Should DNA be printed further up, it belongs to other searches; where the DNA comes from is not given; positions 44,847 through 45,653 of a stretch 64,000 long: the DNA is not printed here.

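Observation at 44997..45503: GcrA homolog with very high similarity to the alphaproteobacterial regulator, and no CcrM nearby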

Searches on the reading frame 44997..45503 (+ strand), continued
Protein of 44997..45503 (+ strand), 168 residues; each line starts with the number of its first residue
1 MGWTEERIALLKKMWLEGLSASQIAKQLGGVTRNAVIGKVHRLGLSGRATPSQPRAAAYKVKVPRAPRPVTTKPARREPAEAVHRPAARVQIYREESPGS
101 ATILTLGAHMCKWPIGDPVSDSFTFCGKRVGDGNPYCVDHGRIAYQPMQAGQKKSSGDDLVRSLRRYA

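Call 21: find_encoding_contigs(protein=P0013, flank=6000, max_places=2)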
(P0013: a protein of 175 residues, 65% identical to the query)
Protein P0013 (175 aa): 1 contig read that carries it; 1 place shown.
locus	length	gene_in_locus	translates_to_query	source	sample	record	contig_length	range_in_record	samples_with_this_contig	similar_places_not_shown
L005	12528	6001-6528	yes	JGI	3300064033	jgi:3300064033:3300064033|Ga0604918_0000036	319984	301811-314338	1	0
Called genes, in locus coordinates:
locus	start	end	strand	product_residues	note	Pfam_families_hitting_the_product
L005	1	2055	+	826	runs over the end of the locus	PF11902:DUF3422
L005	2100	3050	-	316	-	PF02729:OTCace_N, PF00185:OTCace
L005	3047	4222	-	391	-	PF00202:Aminotran_3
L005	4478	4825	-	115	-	PF03995:Inhibitor_I36 (weak), PF00030:Crystall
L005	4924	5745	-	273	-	PF01061:ABC2_membrane, PF12698:ABC2_membrane_3 (weak)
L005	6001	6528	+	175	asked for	PF07750:GcrA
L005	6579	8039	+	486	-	PF13742:tRNA_anti_2, PF01336:tRNA_anti-codon, PF02601:Exonuc_VII_L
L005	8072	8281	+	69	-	PF09866:DUF2093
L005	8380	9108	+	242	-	PF01551:Peptidase_M23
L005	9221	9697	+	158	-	PF00072:Response_reg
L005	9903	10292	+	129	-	PF12844:HTH_19 (weak), PF13560:HTH_31 (weak), PF01381:HTH_3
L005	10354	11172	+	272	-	PF00459:Inositol_P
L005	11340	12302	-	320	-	PF00561:Abhydrolase_1, PF12146:Hydrolase_4, PF12697:Abhydrolase_6, PF00326:Peptidase_S9 (weak)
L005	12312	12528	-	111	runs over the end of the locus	PF02036:SCP2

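Call 39: search_solved_structures(query=window:44997-45503:+, show_alignments=2)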
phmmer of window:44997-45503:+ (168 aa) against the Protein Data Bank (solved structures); distinct sequences matched with E-value up to 0.001: 3.
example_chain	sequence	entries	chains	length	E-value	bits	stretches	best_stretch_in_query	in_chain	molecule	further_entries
7ye1_G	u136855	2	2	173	1e-64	220.9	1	1-167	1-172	Cell cycle regulatory protein GcrA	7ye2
5yix_B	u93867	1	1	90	1.9e-32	115.9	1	88-167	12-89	Cell cycle regulatory protein GcrA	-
5yiu_A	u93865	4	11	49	5.5e-20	75.4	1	1-45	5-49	Cell cycle regulatory protein GcrA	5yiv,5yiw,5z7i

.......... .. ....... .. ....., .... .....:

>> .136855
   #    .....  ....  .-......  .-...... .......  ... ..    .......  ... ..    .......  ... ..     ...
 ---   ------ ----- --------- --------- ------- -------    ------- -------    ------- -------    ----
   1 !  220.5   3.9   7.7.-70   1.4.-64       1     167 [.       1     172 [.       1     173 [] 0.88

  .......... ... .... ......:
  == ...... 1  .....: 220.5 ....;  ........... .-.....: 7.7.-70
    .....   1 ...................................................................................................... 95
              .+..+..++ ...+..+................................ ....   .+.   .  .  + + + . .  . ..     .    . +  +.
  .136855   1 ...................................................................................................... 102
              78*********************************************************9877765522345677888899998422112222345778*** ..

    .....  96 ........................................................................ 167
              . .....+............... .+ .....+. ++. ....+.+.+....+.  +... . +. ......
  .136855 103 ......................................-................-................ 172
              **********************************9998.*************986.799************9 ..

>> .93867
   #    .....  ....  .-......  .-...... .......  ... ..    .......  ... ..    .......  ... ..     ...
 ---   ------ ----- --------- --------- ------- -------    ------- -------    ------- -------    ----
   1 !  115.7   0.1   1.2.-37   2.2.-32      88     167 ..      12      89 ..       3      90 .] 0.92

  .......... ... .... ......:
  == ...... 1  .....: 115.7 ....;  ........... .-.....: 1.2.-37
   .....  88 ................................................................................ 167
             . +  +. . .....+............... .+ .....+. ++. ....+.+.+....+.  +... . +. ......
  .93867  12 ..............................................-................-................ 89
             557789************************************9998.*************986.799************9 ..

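Call 40: find_encoding_contigs(protein=P0064, flank=3000, max_places=2)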
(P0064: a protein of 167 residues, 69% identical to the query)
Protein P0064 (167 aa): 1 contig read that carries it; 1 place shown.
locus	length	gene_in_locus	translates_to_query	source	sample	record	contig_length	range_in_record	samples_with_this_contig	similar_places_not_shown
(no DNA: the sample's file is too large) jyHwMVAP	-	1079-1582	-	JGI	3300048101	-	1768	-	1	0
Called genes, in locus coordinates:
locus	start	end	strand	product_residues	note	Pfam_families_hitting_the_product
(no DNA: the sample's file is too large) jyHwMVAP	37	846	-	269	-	PF01061:ABC2_membrane, PF12698:ABC2_membrane_3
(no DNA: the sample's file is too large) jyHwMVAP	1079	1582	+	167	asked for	PF07750:GcrA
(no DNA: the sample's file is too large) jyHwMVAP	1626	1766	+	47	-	?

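Call 41: find_encoding_contigs(protein=P0032, flank=3000, max_places=2)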
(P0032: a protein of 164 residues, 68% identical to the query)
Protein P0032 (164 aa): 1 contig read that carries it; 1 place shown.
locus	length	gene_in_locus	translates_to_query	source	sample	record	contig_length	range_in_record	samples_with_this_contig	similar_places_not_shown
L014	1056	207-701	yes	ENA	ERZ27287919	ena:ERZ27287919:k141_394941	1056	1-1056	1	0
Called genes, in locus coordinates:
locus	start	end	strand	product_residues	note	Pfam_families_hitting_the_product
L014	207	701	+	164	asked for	PF07750:GcrA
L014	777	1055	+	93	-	?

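Call 42: find_encoding_contigs(protein=P0003, flank=3000, max_places=2)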
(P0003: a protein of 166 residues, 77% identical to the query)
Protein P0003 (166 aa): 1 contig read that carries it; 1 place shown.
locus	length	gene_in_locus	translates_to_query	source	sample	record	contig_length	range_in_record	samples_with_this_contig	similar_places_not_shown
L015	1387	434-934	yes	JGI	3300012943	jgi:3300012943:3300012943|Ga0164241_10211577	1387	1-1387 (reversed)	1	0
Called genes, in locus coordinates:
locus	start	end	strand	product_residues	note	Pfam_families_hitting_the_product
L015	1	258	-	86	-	?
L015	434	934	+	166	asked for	PF07750:GcrA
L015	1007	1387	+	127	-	?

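Call 45: search_dna_similar(query=window:44997-45503:+, collection=phages, mode=protein, max_rows=25)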
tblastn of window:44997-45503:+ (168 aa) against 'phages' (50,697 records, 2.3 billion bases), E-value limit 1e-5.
Records with a match: 32; places in all: 32; records where one place covers at least 80% of the query: 29.
Best place of each record, by identity: 60-80% 1; <60% 31.
By first word of the organism name: Caulobacter 26; Synechococcus 2; Brevundimonas 1; Caudoviricetes 1; Rhizobium 1; Phaeobacter 1.
By host as written in the record: Caulobacter vibrioides CB15 9; Caulobacter vibrioides 6; Caulobacter crescentus NA1000 6; Caulobacter crescentus 4; Brevundimonas goettingensis LVF2 1; - 1; Caulobacter crescentus CB15 1; Sinorhizobium americanum X2_24 1; and 3 more.
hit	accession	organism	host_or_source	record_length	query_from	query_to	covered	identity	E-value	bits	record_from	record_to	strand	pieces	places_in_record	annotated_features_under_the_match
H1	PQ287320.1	Caulobacter phage BL57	Caulobacter vibrioides CB15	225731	2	147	87%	37.8%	3e-15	78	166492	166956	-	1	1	hypothetical protein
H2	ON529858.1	Brevundimonas phage vB_BgoS-Bajun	Brevundimonas goettingensis LVF2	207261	3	150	88%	33.5%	5e-14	74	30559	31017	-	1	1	cell cycle regulator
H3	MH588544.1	Caulobacter phage CcrBL10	Caulobacter vibrioides CB15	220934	3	148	87%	33.5%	6e-11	65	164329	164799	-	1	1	GcrA cell cycle regulator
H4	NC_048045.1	Caulobacter phage CcrBL10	Caulobacter vibrioides CB15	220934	3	148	87%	33.5%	6e-11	65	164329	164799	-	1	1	GcrA cell cycle regulator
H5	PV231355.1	Caulobacter phage RBC11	Caulobacter vibrioides CB15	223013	3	148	87%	32.3%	8e-11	65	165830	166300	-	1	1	hypothetical protein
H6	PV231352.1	Caulobacter phage RBC63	Caulobacter vibrioides CB15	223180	3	148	87%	32.3%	8e-11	65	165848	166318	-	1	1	putative GcrA-like cell cycle regulator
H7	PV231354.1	Caulobacter phage RBC8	Caulobacter vibrioides CB15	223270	3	148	87%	32.3%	8e-11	65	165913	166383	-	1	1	hypothetical protein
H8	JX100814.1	Caulobacter phage CcrRogue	Caulobacter vibrioides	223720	3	148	87%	32.3%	8e-11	65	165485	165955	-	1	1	putative GcrA-like cell cycle regulator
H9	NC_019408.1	Caulobacter phage CcrRogue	Caulobacter vibrioides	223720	3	148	87%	32.3%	8e-11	65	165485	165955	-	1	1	putative GcrA-like cell cycle regulator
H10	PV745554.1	Caulobacter phage BL64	Caulobacter vibrioides CB15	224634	3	148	87%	32.3%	8e-11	65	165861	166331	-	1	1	GcrA-like cellcycle regulator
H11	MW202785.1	Caudoviricetes sp.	Manatee Spring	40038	1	145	86%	31.7%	2e-10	64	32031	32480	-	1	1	hypothetical protein | N-terminal phage replisome organizer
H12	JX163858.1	Caulobacter phage phiCbK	Caulobacter crescentus CB15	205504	3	149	88%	30.9%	3e-11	66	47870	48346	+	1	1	GcrA cell cycle regulator family protein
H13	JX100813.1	Caulobacter phage phiCbK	Caulobacter vibrioides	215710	3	149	88%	30.9%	3e-11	66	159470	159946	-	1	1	putative GcrA-like cell cycle regulator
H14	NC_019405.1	Caulobacter phage phiCbK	Caulobacter vibrioides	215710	3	149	88%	30.9%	3e-11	66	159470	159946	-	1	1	putative GcrA-like cell cycle regulator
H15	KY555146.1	Caulobacter phage Ccr32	Caulobacter crescentus NA1000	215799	3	149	88%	30.9%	3e-11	66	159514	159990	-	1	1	GcrA cell cycle regulator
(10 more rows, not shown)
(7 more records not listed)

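Call 46: find_related_loci(query=window:44997-45503:+, collection=viral_contigs, flank=6000)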
Query window:44997-45503:+ (168 aa) in viral_contigs; peptide patterns used: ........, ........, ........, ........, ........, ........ (x = any residue, [..] = any of these).
94 stretches matched a pattern; 91 encode a relative of the query (tblastn E <= 1e-3); the best 80 are kept; 80 distinct loci.
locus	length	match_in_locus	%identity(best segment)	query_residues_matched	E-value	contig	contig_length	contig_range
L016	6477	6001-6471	60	19-167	4e-53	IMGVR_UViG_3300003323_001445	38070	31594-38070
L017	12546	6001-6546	50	1-167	1e-47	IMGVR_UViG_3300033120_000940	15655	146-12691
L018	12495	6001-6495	50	2-167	3e-39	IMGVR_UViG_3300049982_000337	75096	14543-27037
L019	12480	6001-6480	47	1-155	1e-32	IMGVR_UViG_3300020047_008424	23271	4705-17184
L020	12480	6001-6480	43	1-167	3e-31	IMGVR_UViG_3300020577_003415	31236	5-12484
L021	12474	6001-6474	41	1-153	3e-31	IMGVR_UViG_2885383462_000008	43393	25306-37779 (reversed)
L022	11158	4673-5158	44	1-156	2e-31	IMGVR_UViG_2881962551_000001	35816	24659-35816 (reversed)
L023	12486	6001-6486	42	3-154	2e-30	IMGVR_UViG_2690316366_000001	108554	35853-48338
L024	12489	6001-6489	42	3-155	2e-30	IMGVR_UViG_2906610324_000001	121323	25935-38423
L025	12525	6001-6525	39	1-147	6e-29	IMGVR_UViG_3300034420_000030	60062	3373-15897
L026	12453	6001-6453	44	3-144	5e-28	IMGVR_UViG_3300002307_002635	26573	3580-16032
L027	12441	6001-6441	42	2-146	7e-28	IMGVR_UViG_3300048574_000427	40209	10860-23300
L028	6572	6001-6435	41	7-149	8e-28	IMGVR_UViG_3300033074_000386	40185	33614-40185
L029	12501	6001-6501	48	5-167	1e-45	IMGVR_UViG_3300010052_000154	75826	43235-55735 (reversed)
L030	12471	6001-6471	40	1-146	1e-26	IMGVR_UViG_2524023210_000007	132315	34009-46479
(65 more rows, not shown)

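Call 53: list_cluster_members(proteins=[P0005, P0002, P0003, P0032, P0094, P0098, P0064, P0011, P0039, P0001])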
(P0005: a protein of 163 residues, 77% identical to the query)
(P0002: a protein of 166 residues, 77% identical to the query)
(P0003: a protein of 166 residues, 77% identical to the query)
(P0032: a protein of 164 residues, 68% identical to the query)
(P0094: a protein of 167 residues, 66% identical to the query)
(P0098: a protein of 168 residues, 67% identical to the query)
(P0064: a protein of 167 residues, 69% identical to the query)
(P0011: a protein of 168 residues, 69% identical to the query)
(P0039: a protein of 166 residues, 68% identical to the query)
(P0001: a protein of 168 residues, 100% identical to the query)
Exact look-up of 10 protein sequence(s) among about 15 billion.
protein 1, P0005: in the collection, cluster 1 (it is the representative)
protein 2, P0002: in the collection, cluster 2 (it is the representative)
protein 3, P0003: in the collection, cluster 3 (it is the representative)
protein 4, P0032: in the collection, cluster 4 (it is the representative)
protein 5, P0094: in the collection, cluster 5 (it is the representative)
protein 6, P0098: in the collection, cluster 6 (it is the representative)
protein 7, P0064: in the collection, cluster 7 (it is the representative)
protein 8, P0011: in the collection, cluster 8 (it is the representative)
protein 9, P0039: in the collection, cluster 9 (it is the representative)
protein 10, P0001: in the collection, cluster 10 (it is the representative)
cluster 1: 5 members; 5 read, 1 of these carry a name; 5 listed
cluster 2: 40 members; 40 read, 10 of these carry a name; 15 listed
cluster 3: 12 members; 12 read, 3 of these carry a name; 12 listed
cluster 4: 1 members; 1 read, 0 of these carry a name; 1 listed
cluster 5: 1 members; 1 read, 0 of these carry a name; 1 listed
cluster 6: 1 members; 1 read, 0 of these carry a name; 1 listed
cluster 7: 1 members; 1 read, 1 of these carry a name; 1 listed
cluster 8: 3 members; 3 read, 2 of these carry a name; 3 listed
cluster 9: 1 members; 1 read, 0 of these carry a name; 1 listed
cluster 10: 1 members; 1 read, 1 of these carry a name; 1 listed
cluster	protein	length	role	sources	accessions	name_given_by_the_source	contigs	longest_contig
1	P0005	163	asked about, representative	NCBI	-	-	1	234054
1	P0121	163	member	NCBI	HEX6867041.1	MAG TPA: GcrA family cell cycle regulator [Caulobacteraceae bacterium]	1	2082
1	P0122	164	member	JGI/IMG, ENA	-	-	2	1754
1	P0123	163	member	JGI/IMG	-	-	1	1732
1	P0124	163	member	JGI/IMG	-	-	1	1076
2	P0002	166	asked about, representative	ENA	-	-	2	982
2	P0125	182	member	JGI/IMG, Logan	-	GcrA cell cycle regulator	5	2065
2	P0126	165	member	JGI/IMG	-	GcrA cell cycle regulator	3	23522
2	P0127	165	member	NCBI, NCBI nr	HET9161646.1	MAG TPA: GcrA family cell cycle regulator [Caulobacteraceae bacterium] | GcrA family cell cycle regulator [Caulobacteraceae bacterium]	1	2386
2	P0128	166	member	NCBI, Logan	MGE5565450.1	MAG: GcrA family cell cycle regulator [Parcubacteria group bacterium]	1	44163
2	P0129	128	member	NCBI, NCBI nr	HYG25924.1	MAG TPA: GcrA family cell cycle regulator, partial [Caulobacteraceae bacterium] | GcrA family cell cycle regulator [Caulobacteraceae bacterium]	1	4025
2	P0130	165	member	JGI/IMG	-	GcrA cell cycle regulator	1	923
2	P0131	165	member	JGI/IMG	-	GcrA cell cycle regulator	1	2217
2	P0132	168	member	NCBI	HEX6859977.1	MAG TPA: GcrA family cell cycle regulator [Caulobacteraceae bacterium]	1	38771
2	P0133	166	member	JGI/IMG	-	GcrA cell cycle regulator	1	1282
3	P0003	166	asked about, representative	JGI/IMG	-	-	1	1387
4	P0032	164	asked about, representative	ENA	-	-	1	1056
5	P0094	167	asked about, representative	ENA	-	-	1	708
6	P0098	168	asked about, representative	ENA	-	-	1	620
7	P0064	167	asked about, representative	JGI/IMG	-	GcrA cell cycle regulator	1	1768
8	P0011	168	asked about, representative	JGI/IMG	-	GcrA cell cycle regulator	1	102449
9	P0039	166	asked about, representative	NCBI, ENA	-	-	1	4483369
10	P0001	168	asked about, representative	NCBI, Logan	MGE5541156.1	MAG: GcrA family cell cycle regulator [Bacillota bacterium]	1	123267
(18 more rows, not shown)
